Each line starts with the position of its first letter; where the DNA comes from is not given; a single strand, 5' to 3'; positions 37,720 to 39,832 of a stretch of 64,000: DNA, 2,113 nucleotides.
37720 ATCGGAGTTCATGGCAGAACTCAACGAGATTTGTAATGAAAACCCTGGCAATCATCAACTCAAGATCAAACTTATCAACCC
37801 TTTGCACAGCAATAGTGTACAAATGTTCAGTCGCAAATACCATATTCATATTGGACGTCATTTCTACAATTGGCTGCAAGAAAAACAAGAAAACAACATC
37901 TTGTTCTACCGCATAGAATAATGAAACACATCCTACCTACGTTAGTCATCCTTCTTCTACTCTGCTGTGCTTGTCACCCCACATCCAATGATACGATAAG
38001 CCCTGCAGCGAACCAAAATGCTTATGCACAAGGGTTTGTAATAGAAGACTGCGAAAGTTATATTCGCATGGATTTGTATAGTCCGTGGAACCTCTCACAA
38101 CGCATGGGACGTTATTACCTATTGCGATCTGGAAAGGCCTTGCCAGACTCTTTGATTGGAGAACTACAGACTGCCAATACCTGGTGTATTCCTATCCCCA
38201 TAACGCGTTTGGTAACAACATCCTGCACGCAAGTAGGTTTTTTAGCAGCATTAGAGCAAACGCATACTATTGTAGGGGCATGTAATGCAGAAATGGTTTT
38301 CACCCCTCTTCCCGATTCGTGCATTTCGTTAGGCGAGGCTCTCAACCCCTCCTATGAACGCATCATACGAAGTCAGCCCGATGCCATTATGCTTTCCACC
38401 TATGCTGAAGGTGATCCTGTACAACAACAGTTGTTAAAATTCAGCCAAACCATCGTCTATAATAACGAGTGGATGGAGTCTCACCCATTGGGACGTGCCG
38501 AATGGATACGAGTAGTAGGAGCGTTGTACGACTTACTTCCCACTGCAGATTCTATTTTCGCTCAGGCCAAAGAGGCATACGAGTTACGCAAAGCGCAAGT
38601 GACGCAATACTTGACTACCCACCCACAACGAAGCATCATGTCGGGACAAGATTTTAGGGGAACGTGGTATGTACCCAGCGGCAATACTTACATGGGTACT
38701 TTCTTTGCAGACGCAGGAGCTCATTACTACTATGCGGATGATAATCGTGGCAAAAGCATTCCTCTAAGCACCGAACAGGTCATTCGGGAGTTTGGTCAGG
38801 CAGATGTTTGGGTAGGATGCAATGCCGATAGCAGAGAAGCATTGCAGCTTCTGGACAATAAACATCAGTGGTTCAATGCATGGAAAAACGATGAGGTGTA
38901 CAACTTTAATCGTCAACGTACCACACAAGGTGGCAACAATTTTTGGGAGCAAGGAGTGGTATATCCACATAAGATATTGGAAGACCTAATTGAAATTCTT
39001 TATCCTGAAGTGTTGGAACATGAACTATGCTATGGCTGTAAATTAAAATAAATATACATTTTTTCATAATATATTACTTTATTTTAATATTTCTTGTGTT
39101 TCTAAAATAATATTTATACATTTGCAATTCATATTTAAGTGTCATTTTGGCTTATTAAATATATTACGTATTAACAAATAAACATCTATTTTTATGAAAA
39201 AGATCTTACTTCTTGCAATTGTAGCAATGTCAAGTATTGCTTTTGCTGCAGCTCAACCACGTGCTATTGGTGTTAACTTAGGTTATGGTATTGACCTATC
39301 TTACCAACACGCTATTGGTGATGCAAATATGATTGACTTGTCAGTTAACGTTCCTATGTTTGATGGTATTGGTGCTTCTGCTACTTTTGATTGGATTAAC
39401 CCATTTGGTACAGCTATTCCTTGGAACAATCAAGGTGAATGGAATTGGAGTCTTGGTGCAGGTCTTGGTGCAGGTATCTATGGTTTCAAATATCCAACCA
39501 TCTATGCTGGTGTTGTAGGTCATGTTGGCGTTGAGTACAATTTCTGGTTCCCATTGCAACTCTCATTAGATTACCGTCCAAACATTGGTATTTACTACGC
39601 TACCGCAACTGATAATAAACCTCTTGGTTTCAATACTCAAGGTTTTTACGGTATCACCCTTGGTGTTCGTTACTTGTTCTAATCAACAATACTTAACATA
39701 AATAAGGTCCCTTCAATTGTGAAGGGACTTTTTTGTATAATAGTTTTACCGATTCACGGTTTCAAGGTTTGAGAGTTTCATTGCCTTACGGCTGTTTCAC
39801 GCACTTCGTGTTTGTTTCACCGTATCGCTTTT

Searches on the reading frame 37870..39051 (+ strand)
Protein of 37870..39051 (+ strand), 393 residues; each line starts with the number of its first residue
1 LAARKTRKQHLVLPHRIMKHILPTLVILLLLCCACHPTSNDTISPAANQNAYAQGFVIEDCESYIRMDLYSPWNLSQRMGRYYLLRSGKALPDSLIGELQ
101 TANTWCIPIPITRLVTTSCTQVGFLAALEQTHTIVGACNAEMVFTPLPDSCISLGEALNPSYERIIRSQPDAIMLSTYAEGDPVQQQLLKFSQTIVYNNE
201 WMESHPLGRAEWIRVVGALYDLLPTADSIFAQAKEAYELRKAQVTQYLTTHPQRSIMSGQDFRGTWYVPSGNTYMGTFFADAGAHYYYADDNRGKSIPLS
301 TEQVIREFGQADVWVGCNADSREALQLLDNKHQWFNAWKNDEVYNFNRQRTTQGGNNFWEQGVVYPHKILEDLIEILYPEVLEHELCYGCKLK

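Call 29: search_protein_families(library=pfam, proteins=[window:37870-39051:+])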
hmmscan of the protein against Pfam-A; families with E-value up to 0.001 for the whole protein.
window:37870-39051:+ (393 aa): 1 family
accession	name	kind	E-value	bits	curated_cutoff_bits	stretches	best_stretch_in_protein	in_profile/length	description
PF01497.23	Peripla_BP_2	-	6.2e-20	72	27.5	1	115-344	2-229/235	Periplasmic binding protein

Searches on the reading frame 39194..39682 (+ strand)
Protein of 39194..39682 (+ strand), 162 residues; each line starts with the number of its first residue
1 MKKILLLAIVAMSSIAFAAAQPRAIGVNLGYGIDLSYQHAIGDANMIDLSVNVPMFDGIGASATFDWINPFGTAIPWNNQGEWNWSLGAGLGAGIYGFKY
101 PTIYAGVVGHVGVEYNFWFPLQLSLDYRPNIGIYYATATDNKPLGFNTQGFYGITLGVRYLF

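Call 29: search_protein_families(library=pfam, proteins=[window:39194-39682:+])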
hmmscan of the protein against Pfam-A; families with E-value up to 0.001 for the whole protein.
window:39194-39682:+ (162 aa): 0 families

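Call 80: find_encoding_contigs(protein=window:39194-39682:+, flank=2500, max_places=10)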
Protein window:39194-39682:+ (162 aa): 23 contigs read that carry it; 10 places shown.
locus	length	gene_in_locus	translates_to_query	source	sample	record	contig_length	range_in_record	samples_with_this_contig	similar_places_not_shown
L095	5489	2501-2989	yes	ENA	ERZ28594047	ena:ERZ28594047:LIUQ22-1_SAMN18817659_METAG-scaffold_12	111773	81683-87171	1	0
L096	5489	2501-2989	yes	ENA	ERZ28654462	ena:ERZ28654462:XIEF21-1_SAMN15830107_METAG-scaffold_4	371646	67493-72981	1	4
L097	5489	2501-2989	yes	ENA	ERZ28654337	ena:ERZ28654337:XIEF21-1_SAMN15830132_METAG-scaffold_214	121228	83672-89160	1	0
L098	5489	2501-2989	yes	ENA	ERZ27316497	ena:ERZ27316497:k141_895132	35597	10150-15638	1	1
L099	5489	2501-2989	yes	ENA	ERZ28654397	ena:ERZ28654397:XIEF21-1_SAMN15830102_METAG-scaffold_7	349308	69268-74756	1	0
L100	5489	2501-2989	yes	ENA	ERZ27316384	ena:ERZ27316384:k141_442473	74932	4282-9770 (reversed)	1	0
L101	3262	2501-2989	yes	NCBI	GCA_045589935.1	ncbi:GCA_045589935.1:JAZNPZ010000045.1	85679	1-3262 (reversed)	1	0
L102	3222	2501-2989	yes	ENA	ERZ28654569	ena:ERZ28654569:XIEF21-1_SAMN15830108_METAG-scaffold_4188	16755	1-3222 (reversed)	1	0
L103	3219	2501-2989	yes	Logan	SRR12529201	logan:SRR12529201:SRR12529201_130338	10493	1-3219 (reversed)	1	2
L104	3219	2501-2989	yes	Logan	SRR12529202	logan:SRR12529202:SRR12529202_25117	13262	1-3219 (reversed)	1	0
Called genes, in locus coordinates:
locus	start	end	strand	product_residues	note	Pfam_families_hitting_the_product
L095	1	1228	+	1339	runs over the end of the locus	PF02811:PHP, PF07733:DNA_pol3_alpha, PF17657:DNA_pol3_finger, PF14579:HHH_6, PF01336:tRNA_anti-codon (weak)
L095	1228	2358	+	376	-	PF01497:Peripla_BP_2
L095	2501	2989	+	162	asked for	-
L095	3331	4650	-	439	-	PF01966:HD (faint)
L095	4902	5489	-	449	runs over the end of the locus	PF10396:TrmE_N, PF12631:MnmE_helical, PF00350:Dynamin_N (weak), PF01926:MMR_HSR1, PF02421:FeoB_N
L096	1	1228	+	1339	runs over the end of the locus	PF02811:PHP, PF07733:DNA_pol3_alpha, PF17657:DNA_pol3_finger, PF14579:HHH_6, PF01336:tRNA_anti-codon (weak)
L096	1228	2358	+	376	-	PF01497:Peripla_BP_2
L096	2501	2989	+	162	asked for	-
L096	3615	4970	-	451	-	PF01966:HD (faint)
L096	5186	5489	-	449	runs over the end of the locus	PF10396:TrmE_N, PF12631:MnmE_helical, PF00350:Dynamin_N (weak), PF01926:MMR_HSR1, PF02421:FeoB_N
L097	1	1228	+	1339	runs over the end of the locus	PF02811:PHP, PF07733:DNA_pol3_alpha, PF17657:DNA_pol3_finger, PF14579:HHH_6, PF01336:tRNA_anti-codon (weak)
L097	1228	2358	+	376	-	PF01497:Peripla_BP_2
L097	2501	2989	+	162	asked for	-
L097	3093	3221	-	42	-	-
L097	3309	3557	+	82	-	-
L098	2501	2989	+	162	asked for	-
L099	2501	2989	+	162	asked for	-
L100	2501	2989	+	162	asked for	-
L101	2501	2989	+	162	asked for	-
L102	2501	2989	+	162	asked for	-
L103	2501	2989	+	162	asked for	-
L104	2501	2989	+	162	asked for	-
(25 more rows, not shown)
